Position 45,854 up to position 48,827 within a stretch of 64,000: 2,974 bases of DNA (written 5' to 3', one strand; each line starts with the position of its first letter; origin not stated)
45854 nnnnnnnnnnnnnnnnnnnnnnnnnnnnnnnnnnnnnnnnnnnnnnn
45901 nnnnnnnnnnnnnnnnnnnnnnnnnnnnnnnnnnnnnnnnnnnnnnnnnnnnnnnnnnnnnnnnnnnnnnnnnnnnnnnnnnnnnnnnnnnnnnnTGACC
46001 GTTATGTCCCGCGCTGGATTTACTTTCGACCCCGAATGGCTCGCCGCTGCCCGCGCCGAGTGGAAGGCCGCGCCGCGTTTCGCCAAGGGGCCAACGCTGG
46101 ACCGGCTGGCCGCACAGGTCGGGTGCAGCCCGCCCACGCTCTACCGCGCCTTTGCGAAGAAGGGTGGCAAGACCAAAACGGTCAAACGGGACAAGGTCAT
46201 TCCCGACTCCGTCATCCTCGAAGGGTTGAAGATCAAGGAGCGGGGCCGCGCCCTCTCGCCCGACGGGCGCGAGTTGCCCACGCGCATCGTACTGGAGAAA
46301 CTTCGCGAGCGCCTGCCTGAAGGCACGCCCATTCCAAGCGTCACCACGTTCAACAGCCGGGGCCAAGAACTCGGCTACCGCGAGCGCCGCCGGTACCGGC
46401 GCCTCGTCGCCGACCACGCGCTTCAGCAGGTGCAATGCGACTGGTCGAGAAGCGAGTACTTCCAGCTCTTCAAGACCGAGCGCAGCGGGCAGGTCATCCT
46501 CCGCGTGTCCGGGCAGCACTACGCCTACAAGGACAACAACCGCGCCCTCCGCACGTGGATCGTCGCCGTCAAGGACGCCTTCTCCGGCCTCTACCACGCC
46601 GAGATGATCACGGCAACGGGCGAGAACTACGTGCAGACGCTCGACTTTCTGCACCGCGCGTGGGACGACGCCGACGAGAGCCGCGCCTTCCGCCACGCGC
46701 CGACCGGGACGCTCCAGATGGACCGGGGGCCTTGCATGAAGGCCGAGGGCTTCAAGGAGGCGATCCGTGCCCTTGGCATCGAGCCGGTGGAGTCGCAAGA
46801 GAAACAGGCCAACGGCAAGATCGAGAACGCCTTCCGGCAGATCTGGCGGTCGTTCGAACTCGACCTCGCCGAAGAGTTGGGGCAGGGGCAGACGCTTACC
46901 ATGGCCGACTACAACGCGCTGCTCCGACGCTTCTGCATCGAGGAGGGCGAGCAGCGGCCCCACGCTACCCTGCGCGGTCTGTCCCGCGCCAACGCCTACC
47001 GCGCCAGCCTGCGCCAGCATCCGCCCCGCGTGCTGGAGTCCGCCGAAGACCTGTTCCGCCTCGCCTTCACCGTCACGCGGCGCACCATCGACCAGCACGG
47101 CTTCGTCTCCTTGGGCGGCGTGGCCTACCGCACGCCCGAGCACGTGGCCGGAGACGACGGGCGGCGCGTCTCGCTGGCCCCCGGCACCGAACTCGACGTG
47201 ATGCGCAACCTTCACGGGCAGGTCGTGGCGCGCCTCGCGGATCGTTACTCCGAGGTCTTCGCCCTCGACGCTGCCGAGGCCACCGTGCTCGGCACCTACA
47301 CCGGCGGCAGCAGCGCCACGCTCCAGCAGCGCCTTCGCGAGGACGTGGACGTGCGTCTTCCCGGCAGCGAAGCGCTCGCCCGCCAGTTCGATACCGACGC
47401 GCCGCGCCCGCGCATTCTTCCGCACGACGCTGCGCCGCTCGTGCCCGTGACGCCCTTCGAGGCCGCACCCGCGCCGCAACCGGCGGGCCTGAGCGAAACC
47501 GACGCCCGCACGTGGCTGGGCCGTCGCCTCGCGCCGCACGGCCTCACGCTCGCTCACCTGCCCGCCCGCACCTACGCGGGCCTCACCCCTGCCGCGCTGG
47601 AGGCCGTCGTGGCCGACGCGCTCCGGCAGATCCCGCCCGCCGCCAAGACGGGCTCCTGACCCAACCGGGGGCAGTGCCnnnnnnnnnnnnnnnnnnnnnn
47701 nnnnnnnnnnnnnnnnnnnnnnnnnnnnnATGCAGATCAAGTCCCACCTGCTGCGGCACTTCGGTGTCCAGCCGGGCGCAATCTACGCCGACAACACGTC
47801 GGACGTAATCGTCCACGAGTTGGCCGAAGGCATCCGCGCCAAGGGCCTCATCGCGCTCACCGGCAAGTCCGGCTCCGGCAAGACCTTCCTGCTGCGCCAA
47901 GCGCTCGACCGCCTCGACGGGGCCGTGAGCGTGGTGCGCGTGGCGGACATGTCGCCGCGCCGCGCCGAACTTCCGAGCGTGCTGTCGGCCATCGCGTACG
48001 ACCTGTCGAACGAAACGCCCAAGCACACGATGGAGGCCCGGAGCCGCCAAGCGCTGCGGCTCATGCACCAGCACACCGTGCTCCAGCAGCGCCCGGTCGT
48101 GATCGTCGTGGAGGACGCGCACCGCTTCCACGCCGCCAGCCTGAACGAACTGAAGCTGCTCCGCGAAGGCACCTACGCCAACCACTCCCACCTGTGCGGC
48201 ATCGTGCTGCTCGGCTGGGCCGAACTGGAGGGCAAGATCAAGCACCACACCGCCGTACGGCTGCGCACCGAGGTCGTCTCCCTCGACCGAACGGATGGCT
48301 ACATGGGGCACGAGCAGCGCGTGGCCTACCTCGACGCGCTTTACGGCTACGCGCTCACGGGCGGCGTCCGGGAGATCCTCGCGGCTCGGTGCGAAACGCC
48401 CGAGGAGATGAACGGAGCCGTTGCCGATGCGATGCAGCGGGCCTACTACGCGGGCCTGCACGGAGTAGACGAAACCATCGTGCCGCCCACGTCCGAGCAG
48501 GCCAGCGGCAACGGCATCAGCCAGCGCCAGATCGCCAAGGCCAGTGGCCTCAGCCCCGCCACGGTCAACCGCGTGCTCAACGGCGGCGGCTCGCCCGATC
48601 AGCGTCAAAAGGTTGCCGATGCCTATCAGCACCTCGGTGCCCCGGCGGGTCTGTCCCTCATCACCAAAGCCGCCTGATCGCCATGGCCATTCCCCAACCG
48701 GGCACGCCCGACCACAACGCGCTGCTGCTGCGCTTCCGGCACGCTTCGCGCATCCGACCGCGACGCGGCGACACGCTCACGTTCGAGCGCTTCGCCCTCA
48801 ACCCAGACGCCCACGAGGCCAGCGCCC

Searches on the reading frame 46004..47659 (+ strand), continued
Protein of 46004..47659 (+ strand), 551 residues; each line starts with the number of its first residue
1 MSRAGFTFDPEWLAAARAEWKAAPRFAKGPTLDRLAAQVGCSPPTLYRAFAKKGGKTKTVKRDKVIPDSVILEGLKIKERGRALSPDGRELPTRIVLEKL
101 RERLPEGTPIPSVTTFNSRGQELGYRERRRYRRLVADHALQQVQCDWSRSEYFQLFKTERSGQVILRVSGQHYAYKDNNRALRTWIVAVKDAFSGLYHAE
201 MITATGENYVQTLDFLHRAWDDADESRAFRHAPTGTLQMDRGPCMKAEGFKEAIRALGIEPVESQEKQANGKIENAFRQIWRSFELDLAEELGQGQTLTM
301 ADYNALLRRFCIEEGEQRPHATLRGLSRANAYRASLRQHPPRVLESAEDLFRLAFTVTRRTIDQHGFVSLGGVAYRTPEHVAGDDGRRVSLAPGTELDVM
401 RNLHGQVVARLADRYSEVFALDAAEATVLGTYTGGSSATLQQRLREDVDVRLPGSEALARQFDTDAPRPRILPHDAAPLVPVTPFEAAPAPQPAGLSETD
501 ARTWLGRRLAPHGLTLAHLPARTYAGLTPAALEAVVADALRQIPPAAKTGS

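Call 97: search_dna_similar(query=L131:3806-5293:+, collection=phages, mode=protein, max_rows=12, max_evalue=0.001)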
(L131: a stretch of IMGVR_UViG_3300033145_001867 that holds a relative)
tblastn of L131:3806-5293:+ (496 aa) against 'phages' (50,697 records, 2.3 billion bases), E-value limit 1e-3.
Records with a match: 14; places in all: 14; records where one place covers at least 80% of the query: 0.
Best place of each record, by identity: <60% 14.
By first word of the organism name: Pseudomonas 11; Stenotrophomonas 2; Ralstonia 1.
By host as written in the record: Pseudomonas aeruginosa 6; Pseudomonas aeruginosa ST773 (NDM-1-producing) 2; Stenotrophomonas maltophilia 1; Stenotrophomonas maltophilia c31 1; Pseudomonas aeruginosa PAO1 1; Ralstonia solanacearum T440 1; Pseudomonas aeruginosa PA14 1; Pseudomonas aeruginosa strain 3-38 1.
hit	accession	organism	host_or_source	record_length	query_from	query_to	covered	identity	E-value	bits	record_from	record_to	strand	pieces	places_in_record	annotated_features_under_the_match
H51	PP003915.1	Pseudomonas phage vB_Pae_U3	Pseudomonas aeruginosa ST773 ...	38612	1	385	78%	23.2%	9e-4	48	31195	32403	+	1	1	transposase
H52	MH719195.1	Pseudomonas phage Ps59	Pseudomonas aeruginosa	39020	1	385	78%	23.2%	1e-3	48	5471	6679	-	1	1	transposase A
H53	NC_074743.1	Pseudomonas phage Ps59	Pseudomonas aeruginosa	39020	1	385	78%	23.2%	1e-3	48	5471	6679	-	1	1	transposase A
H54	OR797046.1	Stenotrophomonas phage vB_SmaS_Bhz63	Stenotrophomonas maltophilia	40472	1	285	57%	25.6%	1e-7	61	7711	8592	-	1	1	putative transposase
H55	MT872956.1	Stenotrophomonas phage phiSHP3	Stenotrophomonas maltophilia c31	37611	1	285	57%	25.6%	1e-7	61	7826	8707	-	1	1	putative transposase A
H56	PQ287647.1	Pseudomonas phage Komp_PAO1_1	Pseudomonas aeruginosa PAO1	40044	1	304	61%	23.0%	3e-5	53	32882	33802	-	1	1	transposase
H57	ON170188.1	Ralstonia phage YO107_2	Ralstonia solanacearum T440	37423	12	282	55%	25.1%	1e-4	50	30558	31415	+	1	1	record has no annotation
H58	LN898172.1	Pseudomonas phage vB_PaeS_PM105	Pseudomonas aeruginosa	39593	29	301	55%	24.3%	3e-7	60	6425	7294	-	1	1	PM105_12: putative transposase A subunit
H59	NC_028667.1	Pseudomonas phage vB_PaeS_PM105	Pseudomonas aeruginosa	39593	29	301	55%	24.3%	3e-7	60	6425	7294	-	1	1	PM105_12: transposase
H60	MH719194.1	Pseudomonas phage Ps60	Pseudomonas aeruginosa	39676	29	301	55%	24.3%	3e-7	60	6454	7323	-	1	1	transposase A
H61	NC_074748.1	Pseudomonas phage Ps60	Pseudomonas aeruginosa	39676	29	301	55%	24.3%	3e-7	60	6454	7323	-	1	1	transposase A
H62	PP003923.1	Pseudomonas phage vB_Pae_U11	Pseudomonas aeruginosa ST773 ...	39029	29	301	55%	24.3%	3e-7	59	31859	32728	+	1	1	transposase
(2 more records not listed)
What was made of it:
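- On Tn552/B3-type transposable phages: Identity to B3-like proteins is no more than 25% and only via relatives (call 97).
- Closest known: B3 / BcepMu / Leptospira-type transposable phages with Tn552-related transposases. Same: B3-like transposases (PM105, Ps60) are among the nearest sequenced phage proteins to the family (call 97).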

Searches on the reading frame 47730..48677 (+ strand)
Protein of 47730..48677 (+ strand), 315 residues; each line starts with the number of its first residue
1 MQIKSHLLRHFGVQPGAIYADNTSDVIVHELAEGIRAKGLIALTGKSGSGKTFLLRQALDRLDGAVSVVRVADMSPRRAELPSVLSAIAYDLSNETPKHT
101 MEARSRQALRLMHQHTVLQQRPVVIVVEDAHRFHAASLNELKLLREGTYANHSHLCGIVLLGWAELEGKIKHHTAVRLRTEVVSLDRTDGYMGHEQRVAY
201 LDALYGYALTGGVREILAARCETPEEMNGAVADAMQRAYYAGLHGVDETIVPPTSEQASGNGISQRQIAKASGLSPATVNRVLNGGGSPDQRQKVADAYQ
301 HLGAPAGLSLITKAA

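Call 11: search_protein_families(library=pfam, proteins=[window:47730-48677:+], max_evalue=0.01)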
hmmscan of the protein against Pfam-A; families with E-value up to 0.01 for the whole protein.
window:47730-48677:+ (315 aa): 18 families
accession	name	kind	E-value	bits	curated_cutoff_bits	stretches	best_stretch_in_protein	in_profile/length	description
PF13401.12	AAA_22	-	4.6e-18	66.2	27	1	37-168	4-128/130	AAA domain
PF13191.12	AAA_16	-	3.6e-09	37.8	32.6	1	32-146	16-157/167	AAA ATPase domain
PF01381.28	HTH_3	-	2.8e-06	27.7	23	1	261-291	8-38/55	Helix-turn-helix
PF13560.12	HTH_31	-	5.1e-06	27.1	27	1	262-306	14-58/64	Helix-turn-helix domain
PF25199.1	nSTAND_NTPase5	-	6.3e-05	23.3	34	0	34-134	37-109/145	Novel STAND NTPase 5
PF13412.12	HTH_24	-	8.1e-05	22.6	21.9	1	262-283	17-38/48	Winged helix-turn-helix DNA-binding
PF02796.21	HTH_7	-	0.00028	21.4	23.8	1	261-285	20-44/45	Helix-turn-helix domain of resolvase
PF20703.3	nSTAND1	-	0.00096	19.3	27.1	1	28-129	23-123/379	Novel STAND NTPase 1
PF00356.27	LacI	-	0.0013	18.9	27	1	268-302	5-41/46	Bacterial regulatory proteins, lacI family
PF24883.2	NPHP3_N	-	0.0017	19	24.8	1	38-107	22-94/164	Nephrocystin 3, N-terminal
PF00005.33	ABC_tran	-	0.0033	18.5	25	1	34-105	7-78/137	ABC transporter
PF13481.12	AAA_25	-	0.0033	17.5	27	1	31-59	25-54/195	AAA domain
PF13671.12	AAA_33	-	0.0034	18.1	27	0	40-80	1-39/143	AAA domain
PF02367.23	TsaE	-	0.0036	17.7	26.6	0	27-63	10-46/128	Threonylcarbamoyl adenosine biosynthesis protein TsaE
PF00931.28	NB-ARC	-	0.004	16.9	23.5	1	25-129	6-108/248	NB-ARC domain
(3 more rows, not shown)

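Call 12: search_protein_families(library=phrogs, proteins=[window:47730-48677:+], max_evalue=0.001)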
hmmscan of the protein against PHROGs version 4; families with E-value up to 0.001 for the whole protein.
window:47730-48677:+ (315 aa): 6 families
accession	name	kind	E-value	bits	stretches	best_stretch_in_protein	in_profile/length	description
phrog_296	-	integration and excision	5.3e-28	99.1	2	11-173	291-438/626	DNA transposition protein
phrog_2630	-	unknown function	3e-10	40.9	1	25-164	18-161/326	-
phrog_8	-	transcription regulation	0.00019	22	1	261-299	88-128/346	transcriptional regulator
phrog_2666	-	head and packaging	0.00047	19.9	1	34-114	317-392/555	terminase large subunit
phrog_3642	-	DNA, RNA and nucleotide metabolism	0.00058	20.7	0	261-292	20-51/79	HTH DNA binding protein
phrog_664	-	DNA, RNA and nucleotide metabolism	0.00092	20.1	0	257-299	47-82/210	DNA binding protein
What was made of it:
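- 47730..48677 (+): MuB-like AAA+ ATPase with a C-terminal helix-turn-helix, 315 aa. AAA_22 at 4.6e-18; phrog_296 'DNA transposition protein' at 5e-28; HTH_3 (calls 11, 12).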

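Call 56: search_protein_families(library=ncbifam, proteins=[window:47730-48677:+], max_evalue=0.1)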
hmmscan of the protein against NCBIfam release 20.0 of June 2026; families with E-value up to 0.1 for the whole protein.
window:47730-48677:+ (315 aa): 24 families
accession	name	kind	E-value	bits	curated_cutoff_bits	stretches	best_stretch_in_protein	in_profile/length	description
TIGR03015.1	pepcterm_ATPase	hypoth_equivalog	1.1e-11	44.7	324.5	1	31-183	35-184/269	XrtA/PEP-CTERM system-associated ATPase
TIGR04111.1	BcepMu_gp16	hypoth_equivalog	0.00047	20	34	1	261-285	12-36/55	phage-associated protein, BcepMu gp16 family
NF033546.1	transpos_IS21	equivalog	0.00063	19.3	160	1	260-294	6-41/294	IS21 family transposase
TIGR02857.1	CydD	equivalog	0.0016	17.5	435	1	26-81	336-391/529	thiol reductant ABC exporter subunit CydD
TIGR03258.1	PhnT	equivalog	0.0031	16.6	499.15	1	23-59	19-55/359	2-aminoethylphosphonate ABC transport system ATP-binding subunit PhnT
TIGR03420.1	DnaA_homol_Hda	equivalog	0.0064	16.1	194.8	1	35-65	35-65/226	DnaA regulatory inactivator Hda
TIGR00972.1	3a0107s01c2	equivalog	0.011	15.1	343.2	1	27-71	16-59/248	phosphate ABC transporter ATP-binding protein PstB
NF040873.1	AztA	equivalog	0.013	15.1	220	1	25-57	5-37/191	zinc ABC transporter ATP-binding protein AztA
NF006485.0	PRK08903.1-5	equivalog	0.014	15.1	289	0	4-33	51-81/233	DnaA regulatory inactivator Hda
TIGR02315.1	ABC_phnC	equivalog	0.018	14.5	266.1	1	25-65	15-54/243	phosphonate ABC transporter ATP-binding protein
TIGR01189.1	ccmA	equivalog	0.035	13.8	131.6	0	24-57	12-45/198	heme ABC exporter ATP-binding protein CcmA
TIGR02673.1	FtsE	equivalog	0.036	13.7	264.85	1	27-69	17-59/214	cell division ATP-binding protein FtsE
TIGR03608.1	L_ocin_972_ABC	subfamily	0.036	13.5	254.85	1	25-56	11-42/206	putative bacteriocin export ABC transporter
NF007755.0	PRK10436.1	equivalog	0.04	12.6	617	1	36-63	217-244/465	type II secretion system protein GspE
TIGR00150.1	T6A_YjeE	equivalog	0.042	13.7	60.1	0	28-62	12-46/135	tRNA (adenosine(37)-N6)-threonylcarbamoyltransferase complex ATPase subunit type 1 TsaE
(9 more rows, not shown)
